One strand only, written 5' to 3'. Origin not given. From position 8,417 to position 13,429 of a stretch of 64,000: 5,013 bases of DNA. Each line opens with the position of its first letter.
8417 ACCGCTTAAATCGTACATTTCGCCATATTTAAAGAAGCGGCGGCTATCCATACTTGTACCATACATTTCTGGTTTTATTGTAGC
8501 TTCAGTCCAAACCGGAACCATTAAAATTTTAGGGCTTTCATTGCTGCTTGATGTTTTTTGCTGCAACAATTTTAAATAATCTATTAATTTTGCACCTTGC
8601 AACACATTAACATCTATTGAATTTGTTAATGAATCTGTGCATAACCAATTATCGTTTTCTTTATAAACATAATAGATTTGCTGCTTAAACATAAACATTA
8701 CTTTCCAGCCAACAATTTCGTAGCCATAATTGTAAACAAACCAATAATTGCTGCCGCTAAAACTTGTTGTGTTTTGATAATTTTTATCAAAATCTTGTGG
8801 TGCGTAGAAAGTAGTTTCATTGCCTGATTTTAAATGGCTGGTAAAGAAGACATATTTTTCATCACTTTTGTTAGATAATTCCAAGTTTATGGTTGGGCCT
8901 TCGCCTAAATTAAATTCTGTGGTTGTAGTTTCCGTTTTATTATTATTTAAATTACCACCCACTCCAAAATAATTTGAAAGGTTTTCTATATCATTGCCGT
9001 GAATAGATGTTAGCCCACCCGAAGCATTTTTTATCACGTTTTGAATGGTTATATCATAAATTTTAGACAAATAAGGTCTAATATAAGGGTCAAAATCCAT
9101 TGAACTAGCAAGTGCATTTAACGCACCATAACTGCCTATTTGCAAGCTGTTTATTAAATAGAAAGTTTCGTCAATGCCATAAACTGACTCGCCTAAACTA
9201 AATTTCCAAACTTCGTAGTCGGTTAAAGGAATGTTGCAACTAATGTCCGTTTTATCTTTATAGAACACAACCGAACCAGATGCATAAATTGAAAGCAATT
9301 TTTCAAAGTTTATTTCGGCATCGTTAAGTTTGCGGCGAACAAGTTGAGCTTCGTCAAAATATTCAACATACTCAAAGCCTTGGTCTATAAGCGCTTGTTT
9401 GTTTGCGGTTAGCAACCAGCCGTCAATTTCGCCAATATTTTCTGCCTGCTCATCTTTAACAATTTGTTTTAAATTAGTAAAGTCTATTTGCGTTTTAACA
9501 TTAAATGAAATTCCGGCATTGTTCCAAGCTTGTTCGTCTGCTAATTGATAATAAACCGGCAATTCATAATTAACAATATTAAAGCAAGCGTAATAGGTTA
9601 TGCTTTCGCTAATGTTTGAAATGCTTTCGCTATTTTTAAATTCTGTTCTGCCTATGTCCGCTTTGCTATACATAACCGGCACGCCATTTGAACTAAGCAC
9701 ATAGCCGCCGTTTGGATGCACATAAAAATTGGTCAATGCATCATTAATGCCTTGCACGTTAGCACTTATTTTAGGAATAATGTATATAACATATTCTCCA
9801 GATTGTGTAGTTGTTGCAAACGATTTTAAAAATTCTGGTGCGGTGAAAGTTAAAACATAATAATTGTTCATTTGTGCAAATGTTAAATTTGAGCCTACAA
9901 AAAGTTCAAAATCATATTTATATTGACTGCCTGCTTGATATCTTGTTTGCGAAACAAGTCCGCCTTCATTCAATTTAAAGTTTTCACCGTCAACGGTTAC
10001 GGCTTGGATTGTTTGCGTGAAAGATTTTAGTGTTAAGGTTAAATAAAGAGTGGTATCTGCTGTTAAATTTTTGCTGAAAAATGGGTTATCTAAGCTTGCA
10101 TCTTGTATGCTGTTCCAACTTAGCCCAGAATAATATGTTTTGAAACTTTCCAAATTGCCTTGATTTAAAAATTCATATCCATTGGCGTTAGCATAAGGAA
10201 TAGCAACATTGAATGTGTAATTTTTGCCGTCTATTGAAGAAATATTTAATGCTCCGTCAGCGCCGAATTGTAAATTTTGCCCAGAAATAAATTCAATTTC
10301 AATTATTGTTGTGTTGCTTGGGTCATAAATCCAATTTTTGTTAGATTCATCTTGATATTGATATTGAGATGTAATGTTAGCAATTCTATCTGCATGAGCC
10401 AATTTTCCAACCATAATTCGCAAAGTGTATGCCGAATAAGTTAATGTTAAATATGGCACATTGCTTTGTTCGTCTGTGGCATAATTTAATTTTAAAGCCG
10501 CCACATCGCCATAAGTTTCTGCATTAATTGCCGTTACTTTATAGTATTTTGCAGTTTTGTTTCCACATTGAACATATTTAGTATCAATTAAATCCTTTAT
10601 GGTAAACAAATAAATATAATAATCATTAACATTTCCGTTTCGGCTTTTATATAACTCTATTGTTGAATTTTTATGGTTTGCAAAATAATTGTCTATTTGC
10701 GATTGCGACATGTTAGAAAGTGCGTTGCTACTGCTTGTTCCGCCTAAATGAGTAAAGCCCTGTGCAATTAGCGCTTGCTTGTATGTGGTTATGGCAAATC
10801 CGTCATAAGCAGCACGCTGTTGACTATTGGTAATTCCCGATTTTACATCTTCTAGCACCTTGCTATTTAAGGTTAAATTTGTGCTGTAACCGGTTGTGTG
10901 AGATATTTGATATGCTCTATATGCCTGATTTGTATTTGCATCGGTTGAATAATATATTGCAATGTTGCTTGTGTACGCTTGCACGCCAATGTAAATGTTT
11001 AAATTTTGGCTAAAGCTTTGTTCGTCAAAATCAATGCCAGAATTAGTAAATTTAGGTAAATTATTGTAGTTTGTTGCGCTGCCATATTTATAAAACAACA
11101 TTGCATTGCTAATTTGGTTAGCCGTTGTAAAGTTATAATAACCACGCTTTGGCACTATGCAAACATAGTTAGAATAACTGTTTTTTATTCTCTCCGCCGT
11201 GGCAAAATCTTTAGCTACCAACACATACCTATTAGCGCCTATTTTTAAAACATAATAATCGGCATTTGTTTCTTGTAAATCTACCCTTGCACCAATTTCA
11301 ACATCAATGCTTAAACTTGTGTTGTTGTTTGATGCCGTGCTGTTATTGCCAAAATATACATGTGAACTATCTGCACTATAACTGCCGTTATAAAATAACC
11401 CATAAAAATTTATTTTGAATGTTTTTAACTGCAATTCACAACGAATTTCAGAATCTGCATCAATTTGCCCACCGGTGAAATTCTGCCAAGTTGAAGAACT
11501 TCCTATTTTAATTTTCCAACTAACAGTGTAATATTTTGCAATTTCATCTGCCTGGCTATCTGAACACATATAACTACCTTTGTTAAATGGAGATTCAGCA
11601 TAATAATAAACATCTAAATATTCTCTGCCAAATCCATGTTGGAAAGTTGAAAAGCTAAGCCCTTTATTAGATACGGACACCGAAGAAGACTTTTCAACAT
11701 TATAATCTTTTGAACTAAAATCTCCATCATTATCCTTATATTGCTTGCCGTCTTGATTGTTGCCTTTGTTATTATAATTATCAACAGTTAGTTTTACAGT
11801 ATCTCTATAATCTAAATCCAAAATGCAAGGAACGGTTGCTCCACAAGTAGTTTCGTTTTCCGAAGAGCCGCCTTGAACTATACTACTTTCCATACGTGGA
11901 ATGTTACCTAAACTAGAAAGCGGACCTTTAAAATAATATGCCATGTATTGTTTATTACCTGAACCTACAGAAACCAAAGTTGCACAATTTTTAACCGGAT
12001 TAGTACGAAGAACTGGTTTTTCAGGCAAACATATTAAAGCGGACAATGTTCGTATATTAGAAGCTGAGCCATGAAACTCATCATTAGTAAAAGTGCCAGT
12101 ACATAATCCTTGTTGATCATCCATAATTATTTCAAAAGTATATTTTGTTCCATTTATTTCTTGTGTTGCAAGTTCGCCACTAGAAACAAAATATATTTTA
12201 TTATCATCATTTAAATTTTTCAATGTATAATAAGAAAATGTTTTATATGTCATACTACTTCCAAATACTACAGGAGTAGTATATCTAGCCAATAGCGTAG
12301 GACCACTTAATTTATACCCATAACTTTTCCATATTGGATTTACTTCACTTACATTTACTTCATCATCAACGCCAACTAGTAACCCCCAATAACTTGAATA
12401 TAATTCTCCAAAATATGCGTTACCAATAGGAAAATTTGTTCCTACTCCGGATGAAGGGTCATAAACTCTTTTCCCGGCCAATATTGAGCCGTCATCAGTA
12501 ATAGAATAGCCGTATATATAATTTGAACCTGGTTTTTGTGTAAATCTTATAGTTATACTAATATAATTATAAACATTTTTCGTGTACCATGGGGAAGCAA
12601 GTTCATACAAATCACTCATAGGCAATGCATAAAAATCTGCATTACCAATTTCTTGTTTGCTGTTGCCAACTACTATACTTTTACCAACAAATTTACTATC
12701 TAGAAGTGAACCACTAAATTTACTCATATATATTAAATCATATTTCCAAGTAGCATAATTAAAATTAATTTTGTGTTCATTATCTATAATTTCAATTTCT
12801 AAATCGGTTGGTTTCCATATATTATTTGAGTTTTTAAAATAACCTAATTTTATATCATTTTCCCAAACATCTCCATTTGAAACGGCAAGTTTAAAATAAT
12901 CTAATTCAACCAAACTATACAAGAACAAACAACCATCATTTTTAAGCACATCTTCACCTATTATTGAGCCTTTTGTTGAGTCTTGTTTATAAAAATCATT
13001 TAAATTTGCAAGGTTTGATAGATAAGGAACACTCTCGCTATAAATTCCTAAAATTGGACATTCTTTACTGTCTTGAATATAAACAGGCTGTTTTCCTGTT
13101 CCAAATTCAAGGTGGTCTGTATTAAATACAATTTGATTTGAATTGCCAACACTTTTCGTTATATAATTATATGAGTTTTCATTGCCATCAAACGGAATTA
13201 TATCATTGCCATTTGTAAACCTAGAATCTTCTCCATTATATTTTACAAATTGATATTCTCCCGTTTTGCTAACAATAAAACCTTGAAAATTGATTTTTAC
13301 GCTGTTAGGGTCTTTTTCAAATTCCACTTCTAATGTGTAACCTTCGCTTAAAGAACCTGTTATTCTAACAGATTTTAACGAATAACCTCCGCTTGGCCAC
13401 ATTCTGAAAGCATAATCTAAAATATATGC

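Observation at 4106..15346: A single 11.2-kb ORF encodes a 3,746-aa surface protein with a GLUG-like head, a long degenerate beta-module body and no recognisable anchor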

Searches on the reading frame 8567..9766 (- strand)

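Call 21: search_protein_families(library=pfam, proteins=[window:8567-9766:-], max_evalue=10)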
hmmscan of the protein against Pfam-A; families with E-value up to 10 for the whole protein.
window:8567-9766:- (400 aa): 1 family
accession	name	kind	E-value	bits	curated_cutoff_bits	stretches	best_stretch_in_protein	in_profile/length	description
PF21117.3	MRB1590_C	-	0.26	12.4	27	1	86-118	10-41/102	MRB1590 C-terminal domain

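Call 117: search_protein_families(library=phrogs, proteins=[window:8567-9766:-], max_evalue=0.01)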
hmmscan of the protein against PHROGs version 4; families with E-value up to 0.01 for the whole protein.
window:8567-9766:- (400 aa): 0 families

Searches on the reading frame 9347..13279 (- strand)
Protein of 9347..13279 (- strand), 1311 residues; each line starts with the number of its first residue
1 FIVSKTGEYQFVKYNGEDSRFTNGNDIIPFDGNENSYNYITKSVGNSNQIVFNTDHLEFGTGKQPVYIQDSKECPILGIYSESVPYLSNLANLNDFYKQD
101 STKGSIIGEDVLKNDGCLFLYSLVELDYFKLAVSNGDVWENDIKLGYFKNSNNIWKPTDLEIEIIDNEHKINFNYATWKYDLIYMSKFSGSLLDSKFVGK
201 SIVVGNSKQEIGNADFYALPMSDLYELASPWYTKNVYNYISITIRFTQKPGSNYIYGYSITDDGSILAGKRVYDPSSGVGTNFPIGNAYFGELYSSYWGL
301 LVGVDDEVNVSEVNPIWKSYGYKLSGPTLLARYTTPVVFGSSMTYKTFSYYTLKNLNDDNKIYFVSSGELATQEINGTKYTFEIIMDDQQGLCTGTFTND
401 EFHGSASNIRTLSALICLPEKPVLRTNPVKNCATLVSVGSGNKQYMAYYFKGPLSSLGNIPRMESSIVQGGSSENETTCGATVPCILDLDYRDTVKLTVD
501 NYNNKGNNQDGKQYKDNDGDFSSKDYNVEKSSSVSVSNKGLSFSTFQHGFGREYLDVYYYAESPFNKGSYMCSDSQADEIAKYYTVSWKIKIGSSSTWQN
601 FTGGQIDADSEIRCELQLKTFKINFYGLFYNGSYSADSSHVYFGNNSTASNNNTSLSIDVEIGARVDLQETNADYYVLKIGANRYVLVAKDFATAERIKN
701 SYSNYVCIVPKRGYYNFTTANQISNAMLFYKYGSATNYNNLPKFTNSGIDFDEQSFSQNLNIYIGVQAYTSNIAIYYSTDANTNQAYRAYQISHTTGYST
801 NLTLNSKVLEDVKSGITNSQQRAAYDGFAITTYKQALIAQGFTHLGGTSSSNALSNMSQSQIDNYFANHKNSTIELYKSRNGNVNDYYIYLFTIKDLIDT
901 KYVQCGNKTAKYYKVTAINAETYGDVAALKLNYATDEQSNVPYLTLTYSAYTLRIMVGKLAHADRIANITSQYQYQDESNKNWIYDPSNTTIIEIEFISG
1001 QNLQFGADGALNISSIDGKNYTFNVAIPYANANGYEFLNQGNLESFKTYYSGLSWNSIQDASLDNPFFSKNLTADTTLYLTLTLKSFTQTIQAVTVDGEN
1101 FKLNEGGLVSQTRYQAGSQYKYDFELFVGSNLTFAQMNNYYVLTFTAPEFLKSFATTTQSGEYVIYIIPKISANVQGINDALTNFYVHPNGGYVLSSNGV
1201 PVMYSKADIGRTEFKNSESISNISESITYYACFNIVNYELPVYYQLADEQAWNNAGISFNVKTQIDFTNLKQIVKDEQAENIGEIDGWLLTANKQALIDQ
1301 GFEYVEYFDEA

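Call 18: find_homologous_proteins(query=window:9347-13279:-, max_evalue=0.001)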
Query window:9347-13279:-: 7850 candidates shared short words with the query, none scored E <= 0.001.
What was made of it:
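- Tried and rejected: Residues 690-2000 found nothing (call 18).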

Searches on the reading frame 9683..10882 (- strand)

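Call 21: search_protein_families(library=pfam, proteins=[window:9683-10882:-], max_evalue=10)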
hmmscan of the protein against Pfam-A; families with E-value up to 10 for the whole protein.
window:9683-10882:- (400 aa): 3 families
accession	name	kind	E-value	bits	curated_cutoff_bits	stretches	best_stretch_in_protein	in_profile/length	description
PF02825.26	WWE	-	0.069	14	21.1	1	173-225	2-48/67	WWE domain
PF24660.1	PGAP1_3rd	-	0.13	12.6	27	1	269-298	19-48/135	GPI inositol-deacylase beta-sandwich domain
PF05920.17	Homeobox_KN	-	0.13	12.5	24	1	56-70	23-37/40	Homeobox KN domain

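Call 117: search_protein_families(library=phrogs, proteins=[window:9683-10882:-], max_evalue=0.01)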
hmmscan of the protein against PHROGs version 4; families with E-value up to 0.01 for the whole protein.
window:9683-10882:- (400 aa): 0 families
